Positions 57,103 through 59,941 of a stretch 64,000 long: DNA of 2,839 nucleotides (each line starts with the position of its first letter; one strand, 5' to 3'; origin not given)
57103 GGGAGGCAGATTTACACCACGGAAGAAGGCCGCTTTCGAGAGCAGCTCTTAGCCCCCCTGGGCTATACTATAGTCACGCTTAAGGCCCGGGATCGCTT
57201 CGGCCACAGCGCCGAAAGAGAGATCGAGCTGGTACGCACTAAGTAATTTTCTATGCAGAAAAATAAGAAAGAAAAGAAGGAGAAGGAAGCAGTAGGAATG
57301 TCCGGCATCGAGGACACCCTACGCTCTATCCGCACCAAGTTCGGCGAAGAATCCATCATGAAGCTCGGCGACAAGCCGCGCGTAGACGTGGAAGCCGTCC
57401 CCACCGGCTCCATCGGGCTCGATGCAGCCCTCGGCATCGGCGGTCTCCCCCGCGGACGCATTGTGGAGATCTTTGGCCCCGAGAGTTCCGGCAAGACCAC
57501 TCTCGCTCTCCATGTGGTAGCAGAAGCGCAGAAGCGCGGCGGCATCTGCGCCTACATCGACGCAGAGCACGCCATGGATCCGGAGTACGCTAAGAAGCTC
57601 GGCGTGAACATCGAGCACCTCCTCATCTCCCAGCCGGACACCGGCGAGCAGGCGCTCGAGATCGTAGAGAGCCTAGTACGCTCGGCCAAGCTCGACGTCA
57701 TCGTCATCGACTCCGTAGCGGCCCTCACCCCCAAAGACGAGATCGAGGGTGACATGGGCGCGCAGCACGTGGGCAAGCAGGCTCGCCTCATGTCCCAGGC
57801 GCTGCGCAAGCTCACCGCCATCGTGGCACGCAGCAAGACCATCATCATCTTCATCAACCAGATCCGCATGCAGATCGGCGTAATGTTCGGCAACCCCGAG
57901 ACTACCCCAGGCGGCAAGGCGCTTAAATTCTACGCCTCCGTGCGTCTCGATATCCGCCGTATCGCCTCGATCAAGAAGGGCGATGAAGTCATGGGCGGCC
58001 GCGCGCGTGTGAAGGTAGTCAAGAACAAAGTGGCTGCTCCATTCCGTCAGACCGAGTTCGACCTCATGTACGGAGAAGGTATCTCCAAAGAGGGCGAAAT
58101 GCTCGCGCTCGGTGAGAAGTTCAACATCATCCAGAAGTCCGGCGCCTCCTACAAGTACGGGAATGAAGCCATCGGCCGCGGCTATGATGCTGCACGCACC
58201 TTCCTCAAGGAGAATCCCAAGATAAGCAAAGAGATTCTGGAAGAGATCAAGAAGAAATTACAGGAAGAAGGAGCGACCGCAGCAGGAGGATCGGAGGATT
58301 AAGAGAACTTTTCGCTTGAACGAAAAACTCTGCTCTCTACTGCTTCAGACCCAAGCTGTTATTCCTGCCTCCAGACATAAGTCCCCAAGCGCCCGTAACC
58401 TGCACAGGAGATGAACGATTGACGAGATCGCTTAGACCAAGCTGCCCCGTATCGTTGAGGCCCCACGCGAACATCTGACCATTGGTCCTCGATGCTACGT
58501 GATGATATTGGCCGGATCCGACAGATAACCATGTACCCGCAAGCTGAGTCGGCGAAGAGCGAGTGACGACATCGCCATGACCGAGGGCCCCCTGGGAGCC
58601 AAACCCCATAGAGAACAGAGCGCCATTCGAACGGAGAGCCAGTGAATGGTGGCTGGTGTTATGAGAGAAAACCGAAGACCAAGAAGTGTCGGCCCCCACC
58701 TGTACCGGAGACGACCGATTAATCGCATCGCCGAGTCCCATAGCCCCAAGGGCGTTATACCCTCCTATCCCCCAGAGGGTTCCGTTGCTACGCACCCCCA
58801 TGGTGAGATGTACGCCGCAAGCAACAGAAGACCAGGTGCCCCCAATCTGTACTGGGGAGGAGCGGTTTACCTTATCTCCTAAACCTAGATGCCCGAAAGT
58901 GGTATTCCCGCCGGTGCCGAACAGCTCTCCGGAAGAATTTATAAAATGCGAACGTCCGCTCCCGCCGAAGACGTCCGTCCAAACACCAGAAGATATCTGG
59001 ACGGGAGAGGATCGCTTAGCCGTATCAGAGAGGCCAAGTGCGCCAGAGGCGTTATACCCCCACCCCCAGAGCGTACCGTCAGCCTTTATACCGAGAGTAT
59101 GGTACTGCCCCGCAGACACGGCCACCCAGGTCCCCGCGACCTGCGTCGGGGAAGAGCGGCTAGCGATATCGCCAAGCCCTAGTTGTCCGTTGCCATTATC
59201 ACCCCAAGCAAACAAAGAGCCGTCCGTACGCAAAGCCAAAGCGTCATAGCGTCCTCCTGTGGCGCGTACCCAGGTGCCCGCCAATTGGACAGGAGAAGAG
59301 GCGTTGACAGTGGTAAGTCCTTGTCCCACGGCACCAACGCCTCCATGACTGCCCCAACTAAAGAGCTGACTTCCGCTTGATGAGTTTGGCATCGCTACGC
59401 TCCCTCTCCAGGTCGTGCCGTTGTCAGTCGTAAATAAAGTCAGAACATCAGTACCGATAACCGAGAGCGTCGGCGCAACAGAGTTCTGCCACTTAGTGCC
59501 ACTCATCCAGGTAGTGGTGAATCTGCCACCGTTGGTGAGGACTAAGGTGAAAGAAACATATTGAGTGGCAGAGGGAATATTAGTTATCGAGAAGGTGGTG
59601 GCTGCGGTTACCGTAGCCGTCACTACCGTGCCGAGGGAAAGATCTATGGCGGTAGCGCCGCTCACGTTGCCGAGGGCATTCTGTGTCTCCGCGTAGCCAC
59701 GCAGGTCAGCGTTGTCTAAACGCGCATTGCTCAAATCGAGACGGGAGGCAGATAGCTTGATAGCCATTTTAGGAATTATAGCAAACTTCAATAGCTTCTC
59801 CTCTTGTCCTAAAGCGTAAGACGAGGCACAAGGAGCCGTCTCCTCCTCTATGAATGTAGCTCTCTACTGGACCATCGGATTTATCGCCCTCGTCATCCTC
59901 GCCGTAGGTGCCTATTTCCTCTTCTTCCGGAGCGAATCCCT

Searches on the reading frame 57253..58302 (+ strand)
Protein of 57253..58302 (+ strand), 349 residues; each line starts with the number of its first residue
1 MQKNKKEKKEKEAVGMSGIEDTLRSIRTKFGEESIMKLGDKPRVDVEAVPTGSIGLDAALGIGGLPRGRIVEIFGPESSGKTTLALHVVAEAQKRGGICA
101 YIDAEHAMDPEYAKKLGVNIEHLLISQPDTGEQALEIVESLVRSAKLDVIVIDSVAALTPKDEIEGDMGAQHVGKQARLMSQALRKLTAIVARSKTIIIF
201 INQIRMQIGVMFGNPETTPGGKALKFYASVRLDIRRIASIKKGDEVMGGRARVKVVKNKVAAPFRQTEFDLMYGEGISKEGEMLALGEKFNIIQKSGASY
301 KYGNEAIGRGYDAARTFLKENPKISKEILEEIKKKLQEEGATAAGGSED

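Call 5: search_protein_families(library=pfam, proteins=[window:57253-58302:+], max_evalue=0.01)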
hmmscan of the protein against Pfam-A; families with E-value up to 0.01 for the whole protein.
window:57253-58302:+ (349 aa): 12 families
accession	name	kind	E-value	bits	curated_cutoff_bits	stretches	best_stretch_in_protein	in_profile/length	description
PF00154.27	RecA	-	1.5e-137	457.7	27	1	19-278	3-262/262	recA bacterial DNA recombination protein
PF21096.2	RecA_C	-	1.1e-15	57.9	27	1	281-336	1-56/57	RecA C-terminal domain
PF08423.17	Rad51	-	6.8e-11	42.3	22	1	44-236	3-211/244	Rad51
PF06745.19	ATPase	-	2.5e-10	40.6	26.6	1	49-126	1-80/231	KaiC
PF01637.24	ATPase_2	-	1.3e-06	28.8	33.2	1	69-208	21-123/225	ATPase domain predominantly from Archaea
PF13401.12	AAA_22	-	3.5e-05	24.5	27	1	69-161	6-97/130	AAA domain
PF13481.12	AAA_25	-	4.3e-05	23.7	27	1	63-164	28-161/195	AAA domain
PF02283.22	CobU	-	5.8e-05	23.1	27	1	73-208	3-129/168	Cobinamide kinase / cobinamide phosphate guanyltransferase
PF13191.12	AAA_16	-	9.1e-05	23.4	32.6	1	64-202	20-139/167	AAA ATPase domain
PF13479.12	AAA_24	-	0.0011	19.3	27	1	71-159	5-77/195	AAA domain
PF00004.35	AAA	-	0.0015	19.4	21.2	1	73-192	3-97/131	ATPase family associated with various cellular activities (AAA)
PF00005.33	ABC_tran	-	0.0019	19.2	25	1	65-152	8-80/137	ABC transporter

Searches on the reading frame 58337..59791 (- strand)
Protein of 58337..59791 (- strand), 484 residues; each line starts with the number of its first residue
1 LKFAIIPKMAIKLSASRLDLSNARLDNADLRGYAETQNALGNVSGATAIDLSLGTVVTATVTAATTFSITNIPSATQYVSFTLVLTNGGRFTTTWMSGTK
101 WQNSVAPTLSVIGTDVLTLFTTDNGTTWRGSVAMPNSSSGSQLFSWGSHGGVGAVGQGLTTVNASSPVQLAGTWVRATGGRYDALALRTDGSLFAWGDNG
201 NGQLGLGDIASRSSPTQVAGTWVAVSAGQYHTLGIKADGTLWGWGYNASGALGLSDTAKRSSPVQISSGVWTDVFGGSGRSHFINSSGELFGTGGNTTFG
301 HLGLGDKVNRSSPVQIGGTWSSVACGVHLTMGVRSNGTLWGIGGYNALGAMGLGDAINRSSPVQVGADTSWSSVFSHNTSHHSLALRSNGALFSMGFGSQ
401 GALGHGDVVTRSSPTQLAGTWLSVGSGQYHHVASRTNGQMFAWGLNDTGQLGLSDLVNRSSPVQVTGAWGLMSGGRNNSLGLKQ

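Call 5: search_protein_families(library=pfam, proteins=[window:58337-59791:-], max_evalue=0.01)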
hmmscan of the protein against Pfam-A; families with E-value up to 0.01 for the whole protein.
window:58337-59791:- (484 aa): 4 families
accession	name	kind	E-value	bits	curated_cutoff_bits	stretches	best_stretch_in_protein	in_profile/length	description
PF25390.1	WD40_RLD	-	3.5e-54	185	150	2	128-316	98-292/363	RCC1-like domain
PF00415.24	RCC1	-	2.8e-45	153.1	21.7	5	190-233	1-48/50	Regulator of chromosome condensation (RCC1) repeat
PF13540.12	RCC1_2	-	1.7e-25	88.5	22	3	223-250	2-29/30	Regulator of chromosome condensation (RCC1) repeat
PF25384.1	Alsin_RLD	-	1.2e-07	31.8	100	1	380-466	233-318/405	Alsin RCC1-like domain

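Call 7: search_protein_families(library=ncbifam, proteins=[window:58337-59791:-], max_evalue=0.01)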
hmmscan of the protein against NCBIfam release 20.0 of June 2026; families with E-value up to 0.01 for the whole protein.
window:58337-59791:- (484 aa): 0 families

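Call 15: search_protein_families(library=phrogs, proteins=[window:58337-59791:-], max_evalue=1)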
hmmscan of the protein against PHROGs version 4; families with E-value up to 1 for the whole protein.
window:58337-59791:- (484 aa): 11 families
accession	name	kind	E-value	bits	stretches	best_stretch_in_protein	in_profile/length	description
phrog_7220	-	DNA, RNA and nucleotide metabolism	1.2e-37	130.3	2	185-343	871-1032/1734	regulator of chromosome condensation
phrog_16766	-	DNA, RNA and nucleotide metabolism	1.7e-26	94.1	2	178-358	149-330/763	regulator of chromosome condensation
phrog_4219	-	DNA, RNA and nucleotide metabolism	4.1e-26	92.5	2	150-307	514-676/867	regulator of chromosome condensation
phrog_9017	-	tail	5.2e-12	47.4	1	31-134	48-155/159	tail fiber protein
phrog_7760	-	tail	4.6e-10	40.7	1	40-134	120-219/223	tail fiber protein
phrog_22179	-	tail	0.00015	22.3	1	61-132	166-238/244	tail fiber protein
phrog_24774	-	unknown function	0.00016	22.6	1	43-130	156-249/258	-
phrog_27998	-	tail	0.0013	19.5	1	41-130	102-199/207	tail fiber protein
phrog_11922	-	tail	0.0019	17.9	1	224-269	136-181/870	tail protein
phrog_9613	-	unknown function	0.2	12.7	0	213-229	43-59/82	-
phrog_15512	-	unknown function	0.2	12.7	0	213-234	16-37/63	-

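Call 30: find_related_loci(query=window:58337-59791:-, collection=viral_contigs, flank=8000)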
Query window:58337-59791:- (484 aa) in viral_contigs; peptide patterns used: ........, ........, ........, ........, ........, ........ (x = any residue, [..] = any of these).
39 stretches matched a pattern; 36 encode a relative of the query (tblastn E <= 1e-3); 36 distinct loci.
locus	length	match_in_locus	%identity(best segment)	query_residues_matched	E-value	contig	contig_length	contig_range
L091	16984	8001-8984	42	143-483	3e-65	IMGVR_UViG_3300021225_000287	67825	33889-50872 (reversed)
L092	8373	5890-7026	43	143-483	4e-64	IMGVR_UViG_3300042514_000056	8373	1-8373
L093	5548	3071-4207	43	143-483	4e-64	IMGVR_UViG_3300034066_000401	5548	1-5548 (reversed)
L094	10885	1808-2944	43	143-483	4e-64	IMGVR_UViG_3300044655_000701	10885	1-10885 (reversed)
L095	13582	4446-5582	43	143-483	4e-64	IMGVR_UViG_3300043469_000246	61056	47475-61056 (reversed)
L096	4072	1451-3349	43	142-483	5e-63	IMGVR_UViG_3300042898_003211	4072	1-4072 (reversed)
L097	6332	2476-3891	43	143-483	2e-61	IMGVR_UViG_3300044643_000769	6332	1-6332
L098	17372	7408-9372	40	123-483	8e-60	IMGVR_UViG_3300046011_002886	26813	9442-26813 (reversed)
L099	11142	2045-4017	41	30-465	7e-60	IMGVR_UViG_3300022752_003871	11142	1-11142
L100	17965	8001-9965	40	123-483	8e-60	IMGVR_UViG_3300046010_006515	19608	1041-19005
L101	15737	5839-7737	44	141-483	3e-59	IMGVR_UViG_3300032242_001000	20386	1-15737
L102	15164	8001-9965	40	123-483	8e-60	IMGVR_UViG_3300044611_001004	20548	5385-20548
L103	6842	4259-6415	43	142-483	6e-57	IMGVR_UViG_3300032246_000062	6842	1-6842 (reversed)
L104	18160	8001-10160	40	135-480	1e-56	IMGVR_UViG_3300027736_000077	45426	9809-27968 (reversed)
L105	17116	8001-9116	37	119-465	1e-54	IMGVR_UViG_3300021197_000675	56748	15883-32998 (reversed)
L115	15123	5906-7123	35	95-483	7e-45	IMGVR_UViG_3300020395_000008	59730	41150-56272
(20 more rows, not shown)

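Call 51: search_protein_families(library=phrogs, proteins=[L099:17-2386:+, L099:2353-4269:+, L099:4269-4895:+, L099:5034-5600:+, L099:5557-7524:+, L099:7576-8406:+, L091:3861-5003:+, L091:5013-6173:+, L091:6187-7950:+, L091:7947-8993:+], max_evalue=0.00001)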
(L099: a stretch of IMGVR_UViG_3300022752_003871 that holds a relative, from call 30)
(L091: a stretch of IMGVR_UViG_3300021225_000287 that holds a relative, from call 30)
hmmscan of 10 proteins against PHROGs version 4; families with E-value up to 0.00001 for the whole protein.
L099:17-2386:+ (789 aa): 5 families
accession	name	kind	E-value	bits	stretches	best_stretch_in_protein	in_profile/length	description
phrog_9017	-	tail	4.3e-20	73.6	1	694-788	63-157/159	tail fiber protein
phrog_24774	-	unknown function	3.2e-11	44.6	1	688-788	155-255/258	-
phrog_7760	-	tail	4.2e-10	40.8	1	652-784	103-217/223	tail fiber protein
phrog_22179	-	tail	8.2e-10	39.6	1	684-785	139-239/244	tail fiber protein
phrog_34656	-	unknown function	7.4e-08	33.5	1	697-789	105-198/200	-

L099:2353-4269:+ (638 aa): 6 families
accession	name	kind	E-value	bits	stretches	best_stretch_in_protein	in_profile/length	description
phrog_4219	-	DNA, RNA and nucleotide metabolism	8.5e-95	319.8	4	62-204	541-684/867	regulator of chromosome condensation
phrog_7220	-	DNA, RNA and nucleotide metabolism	5.9e-85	287.2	2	44-294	66-313/1734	regulator of chromosome condensation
phrog_16766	-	DNA, RNA and nucleotide metabolism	8.1e-73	247.2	4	369-554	147-330/763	regulator of chromosome condensation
phrog_11922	-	tail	5.7e-17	62.6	0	61-107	134-180/870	tail protein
phrog_19263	-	unknown function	1.1e-09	39.5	0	485-522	31-68/90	-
phrog_37789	-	unknown function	2.2e-06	28.5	0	459-476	11-28/73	-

L099:4269-4895:+ (208 aa): 0 families

L099:5034-5600:+ (188 aa): 5 families
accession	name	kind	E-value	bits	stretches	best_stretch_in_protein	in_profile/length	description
phrog_3322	-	DNA, RNA and nucleotide metabolism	1.2e-26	94.6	1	45-187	12-153/162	endonuclease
phrog_1035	-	DNA, RNA and nucleotide metabolism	2.9e-17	64.4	1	28-183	55-226/271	endonuclease VII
phrog_3118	-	DNA, RNA and nucleotide metabolism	1.8e-15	58.1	1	82-171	11-100/287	HNH endonuclease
phrog_4592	-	moron, auxiliary metabolic gene and host takeover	5.1e-08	34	1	79-171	54-138/170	decoy of host sigma70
phrog_1400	-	moron, auxiliary metabolic gene and host takeover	7.6e-08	33.5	1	90-184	13-103/251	Srd anti-sigma factor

L099:5557-7524:+ (655 aa): 1 family
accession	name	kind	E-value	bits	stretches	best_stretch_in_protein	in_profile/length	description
phrog_367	-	DNA, RNA and nucleotide metabolism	1.8e-189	632.3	1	17-653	27-699/701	ribonucleotide reductase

L099:7576-8406:+ (276 aa): 1 family
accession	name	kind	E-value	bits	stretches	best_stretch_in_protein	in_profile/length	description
phrog_9683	-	other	1.7e-11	45.1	1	78-248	38-194/233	protease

L091:3861-5003:+ (380 aa): 7 families
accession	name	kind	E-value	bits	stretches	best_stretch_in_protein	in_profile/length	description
phrog_7220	-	DNA, RNA and nucleotide metabolism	8.4e-55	187.2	2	157-347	80-268/1734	regulator of chromosome condensation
phrog_4219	-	DNA, RNA and nucleotide metabolism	1.8e-53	183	3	70-201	550-682/867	regulator of chromosome condensation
phrog_16766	-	DNA, RNA and nucleotide metabolism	1.8e-46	160.1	2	160-302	193-335/763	regulator of chromosome condensation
phrog_20853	-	unknown function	2.8e-09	38.2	0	240-274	38-73/107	-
phrog_20500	-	tail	3.2e-08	32.6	0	274-347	965-1044/1365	tail protein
phrog_11922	-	tail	1.4e-07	31.5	0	110-156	134-180/870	tail protein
phrog_11657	-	unknown function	7.9e-07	30.2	0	43-58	30-45/66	-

L091:5013-6173:+ (386 aa): 5 families
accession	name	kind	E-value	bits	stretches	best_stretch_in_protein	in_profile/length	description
phrog_7220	-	DNA, RNA and nucleotide metabolism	9.6e-56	190.3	2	34-303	50-315/1734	regulator of chromosome condensation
phrog_4219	-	DNA, RNA and nucleotide metabolism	4.1e-49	168.6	4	220-309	542-630/867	regulator of chromosome condensation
phrog_16766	-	DNA, RNA and nucleotide metabolism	1.2e-43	150.7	2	121-259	196-334/763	regulator of chromosome condensation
phrog_20500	-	tail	1.4e-12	47.1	1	171-304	954-1098/1365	tail protein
phrog_11922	-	tail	1.9e-09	37.7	0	215-264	131-180/870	tail protein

L091:6187-7950:+ (587 aa): 1 family
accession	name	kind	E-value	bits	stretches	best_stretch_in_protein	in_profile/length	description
phrog_27463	-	unknown function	1.2e-46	160.4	2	2-141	4-144/280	-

L091:7947-8993:+ (348 aa): 5 families
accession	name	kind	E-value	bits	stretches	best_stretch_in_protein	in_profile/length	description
phrog_7220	-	DNA, RNA and nucleotide metabolism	5e-48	164.7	1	48-319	49-317/1734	regulator of chromosome condensation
phrog_4219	-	DNA, RNA and nucleotide metabolism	1.2e-42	147.2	4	136-222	544-629/867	regulator of chromosome condensation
phrog_16766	-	DNA, RNA and nucleotide metabolism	5.1e-41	142.1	2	185-324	196-335/763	regulator of chromosome condensation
phrog_20853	-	unknown function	7.2e-10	40.1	0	309-344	35-71/107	-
phrog_11922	-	tail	8.5e-09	35.6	0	182-228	134-180/870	tail protein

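Call 70: search_protein_families(library=phrogs, proteins=[L115:441-1151:+, L115:1148-1909:+, L115:2300-3079:+, L115:4601-7174:+, L115:11268-13169:+, L098:1647-2561:+, L098:9468-10505:+, L098:11116-11904:+, L098:12443-14725:+, L098:14761-15369:+], max_evalue=0.00001)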
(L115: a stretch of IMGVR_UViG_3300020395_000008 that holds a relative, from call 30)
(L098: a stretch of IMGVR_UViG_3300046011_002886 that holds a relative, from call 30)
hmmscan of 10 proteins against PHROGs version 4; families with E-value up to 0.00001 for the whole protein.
L115:441-1151:+ (236 aa): 0 families

L115:1148-1909:+ (253 aa): 1 family
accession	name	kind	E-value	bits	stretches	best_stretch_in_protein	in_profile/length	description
phrog_274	-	DNA, RNA and nucleotide metabolism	7.3e-06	27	0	24-209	11-180/192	DNA endonuclease V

L115:2300-3079:+ (259 aa): 1 family
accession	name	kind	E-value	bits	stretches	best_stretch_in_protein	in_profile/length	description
phrog_8133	-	unknown function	5.8e-104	347.7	1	1-258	3-245/246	-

L115:4601-7174:+ (857 aa): 11 families
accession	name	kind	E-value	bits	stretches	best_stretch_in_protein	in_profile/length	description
phrog_4219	-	DNA, RNA and nucleotide metabolism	2.1e-28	100.1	3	736-822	543-622/867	regulator of chromosome condensation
phrog_7220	-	DNA, RNA and nucleotide metabolism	3.3e-26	92.4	2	650-821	43-214/1734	regulator of chromosome condensation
phrog_3545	-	unknown function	2.8e-20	73.1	1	199-384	788-980/1115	-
phrog_24074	-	unknown function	1.3e-19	71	1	92-381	359-624/892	-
phrog_16766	-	DNA, RNA and nucleotide metabolism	9.6e-19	68.4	2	635-821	143-325/763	regulator of chromosome condensation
phrog_13163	-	tail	2.9e-15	56.3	1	150-400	502-739/976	baseplate wedge subunit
phrog_8510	-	head and packaging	1.3e-14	53.9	1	199-402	532-713/1348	virion structural protein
phrog_1469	-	tail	2.9e-14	52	1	152-390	493-715/2607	baseplate wedge subunit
phrog_701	-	head and packaging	1.8e-13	48.2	1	160-398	4014-4240/6136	virion structural protein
phrog_18802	-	head and packaging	6.5e-13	47.1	1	198-399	837-1025/3007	virion structural protein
phrog_38322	-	unknown function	2.3e-08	34.4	1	292-382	415-505/506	-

L115:11268-13169:+ (633 aa): 9 families
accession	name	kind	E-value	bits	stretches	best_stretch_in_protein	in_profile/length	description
phrog_5906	-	unknown function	9.4e-34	118.1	1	492-632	52-195/197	-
phrog_18673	-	tail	3.2e-16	60.5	1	44-272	14-219/373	tail fiber protein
phrog_10330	-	head and packaging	1.9e-13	51.7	1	46-190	43-186/239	virion structural protein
phrog_36132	-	unknown function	8.1e-12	46.1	1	170-302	73-220/338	-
phrog_701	-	head and packaging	5.8e-11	39.8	1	40-108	3559-3626/6136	virion structural protein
phrog_9942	-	tail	3.4e-10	39.6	1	362-507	506-662/1178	tail fiber protein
phrog_18345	-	tail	4.7e-08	32.8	1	274-404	480-597/956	tail fiber protein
phrog_19195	-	head and packaging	1.7e-07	30.3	1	43-244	13-188/1425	virion structural protein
phrog_19630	-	head and packaging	4.5e-07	29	1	46-108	131-193/1266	virion structural protein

L098:1647-2561:+ (304 aa): 0 families

L098:9468-10505:+ (345 aa): 0 families

L098:11116-11904:+ (262 aa): 0 families

L098:12443-14725:+ (760 aa): 1 family
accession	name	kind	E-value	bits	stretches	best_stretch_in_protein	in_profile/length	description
phrog_395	-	other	1e-05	26.5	0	27-187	12-171/373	cytidyltransferase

L098:14761-15369:+ (202 aa): 0 families
